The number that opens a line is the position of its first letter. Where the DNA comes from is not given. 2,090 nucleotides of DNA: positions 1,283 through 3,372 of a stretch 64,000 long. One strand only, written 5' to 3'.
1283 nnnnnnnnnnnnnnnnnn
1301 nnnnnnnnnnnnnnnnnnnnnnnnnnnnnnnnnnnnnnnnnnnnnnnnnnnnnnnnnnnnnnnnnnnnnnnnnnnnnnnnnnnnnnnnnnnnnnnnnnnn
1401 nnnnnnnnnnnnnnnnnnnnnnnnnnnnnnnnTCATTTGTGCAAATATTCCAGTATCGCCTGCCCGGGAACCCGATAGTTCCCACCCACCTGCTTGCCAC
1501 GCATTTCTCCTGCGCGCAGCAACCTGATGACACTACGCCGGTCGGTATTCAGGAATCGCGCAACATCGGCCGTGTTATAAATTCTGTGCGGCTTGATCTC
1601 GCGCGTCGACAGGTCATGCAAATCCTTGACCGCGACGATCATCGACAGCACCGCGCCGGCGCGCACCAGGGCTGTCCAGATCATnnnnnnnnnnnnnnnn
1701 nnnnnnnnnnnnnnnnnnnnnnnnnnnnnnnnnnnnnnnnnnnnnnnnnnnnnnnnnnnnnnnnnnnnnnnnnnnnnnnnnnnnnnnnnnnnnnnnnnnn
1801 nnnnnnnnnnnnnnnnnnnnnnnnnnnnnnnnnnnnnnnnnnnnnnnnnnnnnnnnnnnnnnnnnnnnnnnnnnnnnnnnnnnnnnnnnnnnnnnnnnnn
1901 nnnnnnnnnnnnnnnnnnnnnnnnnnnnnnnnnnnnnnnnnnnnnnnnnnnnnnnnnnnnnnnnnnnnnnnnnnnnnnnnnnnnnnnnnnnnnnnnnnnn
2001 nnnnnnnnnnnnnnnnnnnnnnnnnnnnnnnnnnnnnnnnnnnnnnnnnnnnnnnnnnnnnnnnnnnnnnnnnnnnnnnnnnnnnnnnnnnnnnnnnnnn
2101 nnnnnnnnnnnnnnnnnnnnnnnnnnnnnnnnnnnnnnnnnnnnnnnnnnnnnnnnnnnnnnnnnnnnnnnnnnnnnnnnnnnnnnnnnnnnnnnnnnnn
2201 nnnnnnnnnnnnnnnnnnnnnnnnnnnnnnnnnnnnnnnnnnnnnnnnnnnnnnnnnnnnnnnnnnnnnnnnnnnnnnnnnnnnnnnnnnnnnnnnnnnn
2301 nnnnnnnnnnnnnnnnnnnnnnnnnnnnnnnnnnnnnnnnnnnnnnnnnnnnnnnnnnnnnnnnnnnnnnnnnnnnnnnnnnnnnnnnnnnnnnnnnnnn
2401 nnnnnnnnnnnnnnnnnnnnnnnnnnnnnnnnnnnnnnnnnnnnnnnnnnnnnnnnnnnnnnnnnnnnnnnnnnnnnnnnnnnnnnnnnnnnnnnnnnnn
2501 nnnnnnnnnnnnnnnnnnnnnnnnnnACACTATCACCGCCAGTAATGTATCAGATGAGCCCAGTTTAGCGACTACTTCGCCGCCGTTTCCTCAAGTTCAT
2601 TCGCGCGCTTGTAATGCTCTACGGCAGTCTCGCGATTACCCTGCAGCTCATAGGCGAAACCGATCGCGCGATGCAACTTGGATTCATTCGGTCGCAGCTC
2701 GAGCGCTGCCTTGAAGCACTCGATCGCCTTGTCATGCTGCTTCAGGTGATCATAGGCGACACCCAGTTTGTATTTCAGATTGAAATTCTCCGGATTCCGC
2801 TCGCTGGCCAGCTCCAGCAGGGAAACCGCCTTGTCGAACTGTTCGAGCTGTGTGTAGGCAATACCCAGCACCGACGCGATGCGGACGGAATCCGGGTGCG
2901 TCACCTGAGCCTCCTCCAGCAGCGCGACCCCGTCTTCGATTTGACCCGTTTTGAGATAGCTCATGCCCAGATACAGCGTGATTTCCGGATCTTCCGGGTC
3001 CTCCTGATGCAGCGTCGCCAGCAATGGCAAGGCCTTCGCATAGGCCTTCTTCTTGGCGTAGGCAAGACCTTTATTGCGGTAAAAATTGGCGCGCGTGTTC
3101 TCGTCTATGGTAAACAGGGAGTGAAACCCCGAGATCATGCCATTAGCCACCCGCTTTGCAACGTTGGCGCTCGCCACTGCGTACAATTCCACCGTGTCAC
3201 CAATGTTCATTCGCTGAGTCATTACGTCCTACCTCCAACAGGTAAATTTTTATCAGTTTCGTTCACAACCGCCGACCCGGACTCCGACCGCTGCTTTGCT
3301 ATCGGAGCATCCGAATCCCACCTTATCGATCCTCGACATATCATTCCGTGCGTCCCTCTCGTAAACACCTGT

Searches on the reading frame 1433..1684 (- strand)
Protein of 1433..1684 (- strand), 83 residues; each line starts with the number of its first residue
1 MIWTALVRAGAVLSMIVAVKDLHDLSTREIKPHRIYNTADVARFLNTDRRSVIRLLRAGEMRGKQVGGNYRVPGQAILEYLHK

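Call 5: search_protein_families(library=pfam, proteins=[window:1433-1684:-], max_evalue=0.01)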
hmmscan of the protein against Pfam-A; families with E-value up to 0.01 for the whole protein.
window:1433-1684:- (83 aa): 1 family
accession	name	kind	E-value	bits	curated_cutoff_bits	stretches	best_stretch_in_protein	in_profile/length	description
PF12728.13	HTH_17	-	1.7e-09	38.2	27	1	36-82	2-48/51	Helix-turn-helix domain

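Call 6: search_protein_families(library=ncbifam, proteins=[window:1433-1684:-], max_evalue=0.01)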
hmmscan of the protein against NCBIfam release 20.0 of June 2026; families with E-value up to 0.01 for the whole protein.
window:1433-1684:- (83 aa): 2 families
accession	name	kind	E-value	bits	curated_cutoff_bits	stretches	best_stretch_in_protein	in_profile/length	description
NF040990.2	MamR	equivalog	3.1e-21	75.5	100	1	1-82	1-90/91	magnetosome protein MamR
TIGR01764.1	excise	domain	1.1e-07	32.1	28.8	1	38-83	4-49/49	excisionase family DNA-binding protein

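Call 57: find_encoding_contigs(protein=window:1433-1684:-, flank=10000, max_places=6)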
Protein window:1433-1684:- (83 aa): 10 contigs read that carry it; 2 places shown.
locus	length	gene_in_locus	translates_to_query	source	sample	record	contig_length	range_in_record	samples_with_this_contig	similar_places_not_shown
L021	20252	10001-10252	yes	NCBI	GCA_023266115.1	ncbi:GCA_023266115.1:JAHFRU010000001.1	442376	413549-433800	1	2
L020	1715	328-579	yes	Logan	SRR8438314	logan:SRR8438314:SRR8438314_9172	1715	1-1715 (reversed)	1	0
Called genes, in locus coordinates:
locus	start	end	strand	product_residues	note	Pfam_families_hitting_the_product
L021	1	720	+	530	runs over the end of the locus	-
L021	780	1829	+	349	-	PF06723:MreB_Mbl, PF00022:Actin (faint)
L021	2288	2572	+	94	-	PF06305:LapA_dom (weak)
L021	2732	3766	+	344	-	PF01545:Cation_efflux, PF16916:ZT_dimer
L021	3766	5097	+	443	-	PF02040:ArsB (weak), PF03600:CitMHS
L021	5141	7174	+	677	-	PF00089:Trypsin (weak), PF13365:Trypsin_2, PF01925:TauE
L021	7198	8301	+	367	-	PF18509:MCR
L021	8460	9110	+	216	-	-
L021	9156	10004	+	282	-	PF04011:LemA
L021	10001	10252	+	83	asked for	PF12728:HTH_17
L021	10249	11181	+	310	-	PF01545:Cation_efflux, PF16916:ZT_dimer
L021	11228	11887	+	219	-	PF26390:MamS_MamX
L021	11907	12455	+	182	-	PF18509:MCR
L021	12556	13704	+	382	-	PF01545:Cation_efflux, PF16916:ZT_dimer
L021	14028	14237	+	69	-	-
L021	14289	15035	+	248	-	-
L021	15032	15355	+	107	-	PF09685:MamF_MmsF (weak)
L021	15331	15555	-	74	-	-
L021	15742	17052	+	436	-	PF07690:MFS_1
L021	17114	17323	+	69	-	PF26391:MamI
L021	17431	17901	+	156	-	PF00034:Cytochrom_C, PF13442:Cytochrome_CBB3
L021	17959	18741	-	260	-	-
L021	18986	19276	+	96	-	-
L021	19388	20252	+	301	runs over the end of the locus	-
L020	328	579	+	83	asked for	PF12728:HTH_17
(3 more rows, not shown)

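Call 58: search_protein_families(library=ncbifam, proteins=[L021:15742-17052:+, L021:17114-17323:+, L021:12556-13704:+, L021:14289-15035:+, L021:15032-15355:+, L021:17431-17901:+, L021:17959-18741:-, L021:14028-14237:+, L021:11228-11887:+, L021:11907-12455:+], max_evalue=0.001)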
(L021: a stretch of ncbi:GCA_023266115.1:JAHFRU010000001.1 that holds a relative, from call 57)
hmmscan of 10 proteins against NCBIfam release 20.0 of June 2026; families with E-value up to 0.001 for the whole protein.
L021:15742-17052:+ (436 aa): 5 families
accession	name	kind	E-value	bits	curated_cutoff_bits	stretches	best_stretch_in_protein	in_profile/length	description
NF040986.1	MamH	equivalog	3.2e-198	659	300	1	11-426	2-417/419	magnetosome biogenesis transporter MamH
NF040998.1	MamZ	equivalog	1.2e-142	476.5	650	1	10-418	6-416/633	magnetosome biogenesis transporter MamZ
TIGR00880.1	2_A_01_02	superfamily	3.8e-09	36.8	131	2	73-165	18-101/141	multidrug resistance protein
NF053757.1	BclibactTpBcbE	equivalog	5.5e-05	22.2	600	0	63-148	47-128/394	bacillibactin exporter BcbE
TIGR00894.1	2A0114euk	subfamily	0.00044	18.9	626.45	1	73-193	96-210/465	Na(+)-dependent inorganic phosphate cotransporter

L021:17114-17323:+ (69 aa): 1 family
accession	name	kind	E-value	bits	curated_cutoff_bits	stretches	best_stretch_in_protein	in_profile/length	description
NF040963.1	MamI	equivalog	2.3e-24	85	80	1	1-60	1-60/69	magnetosome protein MamI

L021:12556-13704:+ (382 aa): 10 families
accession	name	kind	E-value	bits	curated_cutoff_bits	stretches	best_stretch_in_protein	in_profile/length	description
TIGR01297.1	CDF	superfamily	6.7e-70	235.6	82.35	1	15-295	2-284/285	cation diffusion facilitator family transporter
NF033615.1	CDF_MamM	equivalog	1.2e-64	218.4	350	1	12-293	6-288/290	magnetosome biogenesis CDF transporter MamM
NF033616.1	CDF_MamB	equivalog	1.4e-57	195.4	350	1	15-293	6-283/284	magnetosome biogenesis CDF transporter MamB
NF050169.1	CatEfflxFieF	equivalog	1.8e-42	145.5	420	1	22-293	12-281/282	cation efflux pump FieF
NF052621.1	MngEfTpMntE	equivalog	1.2e-41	143.1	500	1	16-298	4-286/293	manganese efflux transporter MntE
NF052602.1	Zn_efflux_Cdf31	equivalog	1.7e-37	129.4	460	1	12-299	4-295/299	CDF family zinc efflux transporter Cdf31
NF040994.1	MamV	equivalog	5e-37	127.7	500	1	25-296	21-290/319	CDF transporter MamV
NF007064.0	PRK09509.1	equivalog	1.9e-29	102.6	447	1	16-294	11-287/300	CDF family cation-efflux transporter FieF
NF002923.0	PRK03557.1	equivalog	3.1e-17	62.8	408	1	20-259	23-261/313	CDF family zinc transporter ZitB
NF033827.1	CDF_efflux_DmeF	equivalog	9.8e-11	41.6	250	2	149-254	174-281/309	CDF family Co(II)/Ni(II) efflux transporter DmeF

L021:14289-15035:+ (248 aa): 2 families
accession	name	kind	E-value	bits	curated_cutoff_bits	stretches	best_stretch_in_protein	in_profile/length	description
NF040917.1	Mms6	equivalog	2.2e-20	73.5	200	1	94-237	14-154/155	magnetic particle specific iron-binding protein Mms6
NF040916.1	MamD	equivalog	2e-09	37.1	100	1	85-230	174-307/318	magnetosome protein MamD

L021:15032-15355:+ (107 aa): 0 families

L021:17431-17901:+ (156 aa): 9 families
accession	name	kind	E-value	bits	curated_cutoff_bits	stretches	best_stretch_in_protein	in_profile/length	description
TIGR00782.1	ccoP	equivalog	3.6e-14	52.8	179.95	1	35-137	192-281/285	cytochrome-c oxidase, cbb3-type subunit III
NF011054.0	PRK14486.1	equivalog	6.5e-11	42.3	447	1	41-136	209-289/294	putative bifunctional cbb3-type cytochrome c oxidase subunit II/cytochrome c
NF050122.1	bc1_QcrC_actin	exception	1.6e-08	34.2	200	1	36-71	30-65/253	cytochrome bc1 complex diheme cytochrome c subunit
NF045930.1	Cytc6PetJCyano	equivalog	2.3e-08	33.9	135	0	45-63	26-44/110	cytochrome c6 PetJ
NF045774.1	cytochro_C551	exception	8.6e-08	32.1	118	1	8-135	6-107/110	cytochrome c551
TIGR04494.1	c550_PedF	equivalog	2.8e-06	27.2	122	1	42-136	46-129/133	cytochrome c-550 PedF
NF045773.1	cytochro_C550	exception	9.1e-06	25.6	125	1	42-118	44-102/118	cytochrome c550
TIGR03872.1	cytochrome_MoxG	equivalog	4.6e-05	23.6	147.8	1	41-138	38-122/133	cytochrome c(L), periplasmic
NF052248.1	SorU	equivalog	0.00014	22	100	0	104-133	42-71/72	SorU family sulfite dehydrogenase c-type cytochrome subunit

L021:17959-18741:- (260 aa): 0 families

L021:14028-14237:+ (69 aa): 0 families

L021:11228-11887:+ (219 aa): 2 families
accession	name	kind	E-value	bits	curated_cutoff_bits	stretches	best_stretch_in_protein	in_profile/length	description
NF040991.1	MamS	equivalog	6.5e-57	192.7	200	1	2-219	1-186/186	magnetosome protein MamS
NF040996.1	MamX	equivalog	7.3e-21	74.8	400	1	64-215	111-255/264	magnetosome protein MamX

L021:11907-12455:+ (182 aa): 2 families
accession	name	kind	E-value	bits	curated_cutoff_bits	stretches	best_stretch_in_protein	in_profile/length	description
NF040992.1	MamT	equivalog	3.5e-61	206.1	200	1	19-169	3-153/153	magnetosome protein MamT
NF040965.1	MamP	equivalog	1e-10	41.8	300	2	87-112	222-247/290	magnetosome magnetite formation protein MamP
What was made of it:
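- On mamH at the head of the mamAB operon (canonical Magnetospirillum order mamH-I-E-...): Call 58: in sister genome L021, MamH (659 bits) lies at the distal end of the cluster, followed by a second MamI.
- mamH is accounted for elsewhere in the cluster (call 58).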

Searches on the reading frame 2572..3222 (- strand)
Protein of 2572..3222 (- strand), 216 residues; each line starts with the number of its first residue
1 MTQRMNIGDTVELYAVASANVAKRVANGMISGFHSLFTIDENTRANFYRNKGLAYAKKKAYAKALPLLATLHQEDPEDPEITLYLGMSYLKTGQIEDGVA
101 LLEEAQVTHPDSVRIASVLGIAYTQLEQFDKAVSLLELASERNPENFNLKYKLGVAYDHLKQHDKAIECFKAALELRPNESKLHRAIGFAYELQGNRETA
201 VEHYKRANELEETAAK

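Call 5: search_protein_families(library=pfam, proteins=[window:2572-3222:-], max_evalue=0.01)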
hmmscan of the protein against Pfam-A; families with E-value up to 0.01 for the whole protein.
window:2572-3222:- (216 aa): 30 families (the best 25 are shown)
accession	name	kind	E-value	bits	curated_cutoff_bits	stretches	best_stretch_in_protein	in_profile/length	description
PF07719.23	TPR_2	-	6.1e-26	88.8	27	2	150-179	4-33/34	Tetratricopeptide repeat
PF00515.34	TPR_1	-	1.5e-25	88.3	27.8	3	151-179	5-33/34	Tetratricopeptide repeat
PF14559.12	TPR_19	-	1.4e-21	77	25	2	58-119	4-65/68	Tetratricopeptide repeat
PF13181.12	TPR_8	-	1.3e-18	65.9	25.7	1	150-179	4-33/34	Tetratricopeptide repeat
PF13428.12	TPR_14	-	1.6e-18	65.8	23.5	2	79-120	1-42/44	Tetratricopeptide repeat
PF13432.12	TPR_16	-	3.6e-18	66.1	32.7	2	119-180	3-64/65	Tetratricopeptide repeat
PF13414.12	TPR_11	-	7.6e-17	61.2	26.8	2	162-195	9-42/42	TPR repeat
PF13424.12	TPR_12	-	3.4e-16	59.6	30.1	2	149-207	5-71/77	Tetratricopeptide repeat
PF13174.12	TPR_6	-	1.7e-15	56.9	26.3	1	151-179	4-32/33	Tetratricopeptide repeat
PF13431.12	TPR_17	-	7.8e-15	54.3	24.4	1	137-168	3-34/34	Tetratricopeptide repeat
PF13176.12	TPR_7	-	2.1e-12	46.5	27.9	0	118-145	4-33/36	Tetratricopeptide repeat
PF13371.12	TPR_9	-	2.3e-11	44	35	0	160-212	8-60/73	Tetratricopeptide repeat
PF12895.13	ANAPC3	-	7.5e-10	39.4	27.2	1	58-137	2-80/82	Anaphase-promoting complex, cyclosome, subunit 3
PF25062.1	ARM_TT21_N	-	2.7e-09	37.5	40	1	55-190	4-144/222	Tetratricopeptide repeat protein 21 N-terminal ARM repeat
PF12569.14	NatA_aux_su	-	1.6e-08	34.4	33.3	1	77-148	2-73/515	N-terminal acetyltransferase A, auxiliary subunit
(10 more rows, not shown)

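Call 6: search_protein_families(library=ncbifam, proteins=[window:2572-3222:-], max_evalue=0.01)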
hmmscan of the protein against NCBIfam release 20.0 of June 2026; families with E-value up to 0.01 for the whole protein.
window:2572-3222:- (216 aa): 33 families (the best 25 are shown)
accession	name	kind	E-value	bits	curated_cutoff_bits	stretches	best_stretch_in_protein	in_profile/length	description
NF040959.1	MamA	equivalog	6e-68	228.3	200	1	9-212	1-204/204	magnetosome protein MamA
TIGR02917.1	PEP_TPR_lipo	equivalog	9.1e-22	76.8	312.2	2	52-180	370-498/899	XrtA/PEP-CTERM system TPR-repeat protein PrsT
TIGR02521.1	type_IV_pilW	equivalog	2.2e-14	53.6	154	2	147-212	31-96/234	type IV pilus biogenesis/stability protein PilW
NF052415.1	T3SS_chap_SctY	equivalog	1.1e-13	51.7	70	2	117-205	10-101/106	type III secretion apparatus assembly chaperone SctY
TIGR00540.1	TPR_hemY_coli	hypoth_equivalog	4e-12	45.6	142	2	139-206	318-384/385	heme biosynthesis-associated TPR protein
TIGR02552.1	LcrH_SycD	equivalog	3.6e-11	42.9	104.8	2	114-212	17-117/136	SycD/LcrH family type III secretion system chaperone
NF047371.1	FlcA_CTERM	equivalog_domain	4.3e-11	42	300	1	121-210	447-536/646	periplasmic flagellar collar protein FlcA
NF047558.1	TPR_END_plus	domain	4e-10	39.5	32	0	151-179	3-31/56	TPR end-of-group domain-containing protein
NF008391.2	PRK11189.1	equivalog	9.7e-10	38.4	250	1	144-212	62-130/297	lipoprotein NlpI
NF008520.0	PRK11447.1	equivalog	1.4e-09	36.4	858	2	161-213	283-335/1157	cellulose synthase complex outer membrane protein BcsC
NF007302.0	PRK09782.1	equivalog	8.5e-08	30.6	1223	1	39-130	606-697/990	phage receptor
NF033762.1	social_mot_Tgl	equivalog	8.9e-08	31.8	225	1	115-207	33-126/252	social motility TPR repeat lipoprotein Tgl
NF002725.1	PRK02603.1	equivalog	1e-07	32.2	143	1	126-215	55-140/173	photosystem I assembly protein Ycf3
NF033758.1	gliding_GltE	equivalog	1.3e-07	30.9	225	1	55-206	198-350/411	adventurous gliding motility TPR repeat lipoprotein GltE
NF052400.1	M48_BAM_BepA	equivalog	2.8e-07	29.7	570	1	56-129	352-425/483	beta-barrel assembly-enhancing protease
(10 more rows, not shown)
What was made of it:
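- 2572..3222 (-): In-operon mamA, between mamP and mamQ; the orthologue. Call 6 (NF040959, 228 bits against a cutoff of 200).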

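Call 28: find_homologous_proteins(query=window:2572-3222:-)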
Query window:2572-3222:- (216 aa): 5 proteins with E <= 0.001 among 511 candidates.
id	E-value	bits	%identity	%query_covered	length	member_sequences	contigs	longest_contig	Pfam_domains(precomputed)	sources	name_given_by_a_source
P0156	1.9e-58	215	52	98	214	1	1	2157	PF13431.13,PF13414.13,PF13176.13,PF13428.13,PF14559.13,PF13371.13,PF00515.35,PF12895.14,PF13424.13,PF21033.5,PF13432.13,PF13181.13,PF07719.24,PF13174.13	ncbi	-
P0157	5.7e-10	57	28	67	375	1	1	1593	PF03704.24,PF09976.16,PF13414.13,PF13374.13,PF07721.21,PF24575.2,PF00515.35,PF13424.13,PF13429.13,PF14561.13,PF07719.24,PF13174.13,PF20308.5,PF25063.1,PF13431.13,PF23914.2,PF25062.2,PF13176.13,PF13428.13,PF25064.2,PF14559.13,PF13371.13,PF12895.14,PF21033.5,PF13432.13,PF13181.13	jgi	jgi:tetratricopeptide (TPR) repeat protein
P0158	1.4e-5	43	25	47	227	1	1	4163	PF14853.13,PF13431.13,PF23914.2,PF13414.13,PF17004.12,PF13428.13,PF14559.13,PF13371.13,PF00515.35,PF12895.14,PF13424.13,PF13432.13,PF13181.13,PF14561.13,PF07719.24,PF13174.13,PF20308.5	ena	-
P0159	9.3e-5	40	26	63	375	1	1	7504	PF14559.13,PF13431.13,PF13414.13,PF13371.13,PF00515.35,PF13432.13,PF13428.13,PF07719.24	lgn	-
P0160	3.2e-4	38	25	63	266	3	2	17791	PF13431.13,PF09976.16,PF13414.13,PF13176.13,PF13428.13,PF13374.13,PF14559.13,PF13371.13,PF00515.35,PF12895.14,PF13424.13,PF21033.5,PF13432.13,PF13181.13,PF07719.24,PF13174.13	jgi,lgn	jgi:Tfp pilus assembly protein PilF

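Call 69: find_encoding_contigs(protein=window:2572-3222:-, flank=10000, max_places=10)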
Protein window:2572-3222:- (216 aa): 7 contigs read that carry it; 1 place shown.
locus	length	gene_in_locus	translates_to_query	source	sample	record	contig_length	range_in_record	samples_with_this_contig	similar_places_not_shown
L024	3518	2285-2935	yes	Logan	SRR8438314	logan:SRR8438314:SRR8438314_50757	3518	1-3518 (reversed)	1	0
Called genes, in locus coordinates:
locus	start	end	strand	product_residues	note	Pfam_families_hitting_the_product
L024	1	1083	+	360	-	?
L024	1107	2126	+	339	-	PF18509:MCR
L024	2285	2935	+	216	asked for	-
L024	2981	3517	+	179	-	?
